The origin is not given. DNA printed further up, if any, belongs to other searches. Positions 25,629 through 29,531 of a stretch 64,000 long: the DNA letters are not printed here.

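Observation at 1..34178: A reading frame of more than 34 kb (at least 11,392 aa) is absent from the ORF track; over half the window is one giant gene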

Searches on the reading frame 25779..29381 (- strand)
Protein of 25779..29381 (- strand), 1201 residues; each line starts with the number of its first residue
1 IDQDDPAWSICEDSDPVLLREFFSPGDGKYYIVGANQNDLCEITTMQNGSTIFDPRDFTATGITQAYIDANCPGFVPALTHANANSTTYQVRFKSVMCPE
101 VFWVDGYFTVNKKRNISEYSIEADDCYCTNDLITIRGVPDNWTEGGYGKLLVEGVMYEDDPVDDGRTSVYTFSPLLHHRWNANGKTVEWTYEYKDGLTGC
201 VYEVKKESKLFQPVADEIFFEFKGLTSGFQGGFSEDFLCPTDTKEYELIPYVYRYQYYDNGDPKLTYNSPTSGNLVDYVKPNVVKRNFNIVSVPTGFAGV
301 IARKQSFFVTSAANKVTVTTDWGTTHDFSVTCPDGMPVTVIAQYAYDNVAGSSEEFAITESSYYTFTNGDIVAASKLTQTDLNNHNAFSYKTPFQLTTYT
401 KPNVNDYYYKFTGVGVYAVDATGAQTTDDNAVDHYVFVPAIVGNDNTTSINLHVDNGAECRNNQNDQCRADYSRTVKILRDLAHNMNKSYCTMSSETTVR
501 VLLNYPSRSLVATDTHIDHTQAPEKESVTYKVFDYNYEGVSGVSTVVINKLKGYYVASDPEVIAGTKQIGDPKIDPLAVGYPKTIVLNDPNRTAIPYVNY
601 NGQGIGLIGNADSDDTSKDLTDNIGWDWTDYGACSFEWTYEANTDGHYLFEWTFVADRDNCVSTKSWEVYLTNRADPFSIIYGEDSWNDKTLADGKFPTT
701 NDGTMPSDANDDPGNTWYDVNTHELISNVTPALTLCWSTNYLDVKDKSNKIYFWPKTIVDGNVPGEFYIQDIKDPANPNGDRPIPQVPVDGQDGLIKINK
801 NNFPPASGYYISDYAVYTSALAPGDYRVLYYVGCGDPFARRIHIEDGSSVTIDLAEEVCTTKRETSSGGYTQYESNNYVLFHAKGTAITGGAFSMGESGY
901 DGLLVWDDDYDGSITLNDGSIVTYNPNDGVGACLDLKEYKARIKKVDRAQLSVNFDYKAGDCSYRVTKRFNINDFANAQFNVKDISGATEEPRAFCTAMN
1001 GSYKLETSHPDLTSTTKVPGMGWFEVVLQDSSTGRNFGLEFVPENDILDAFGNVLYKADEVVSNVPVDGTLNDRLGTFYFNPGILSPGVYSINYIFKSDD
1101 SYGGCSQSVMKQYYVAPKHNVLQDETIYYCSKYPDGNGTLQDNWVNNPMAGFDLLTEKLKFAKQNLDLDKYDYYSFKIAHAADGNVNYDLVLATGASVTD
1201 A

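Call 69: find_related_loci(query=window:25779-29381:-, collection=metagenome_contigs, flank=10000)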
Query window:25779-29381:- (1201 aa) in metagenome_contigs; peptide patterns used: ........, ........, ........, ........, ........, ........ (x = any residue, [..] = any of these).
64 stretches matched a pattern, but none encodes a relative of the query by tblastn (E <= 1e-3).
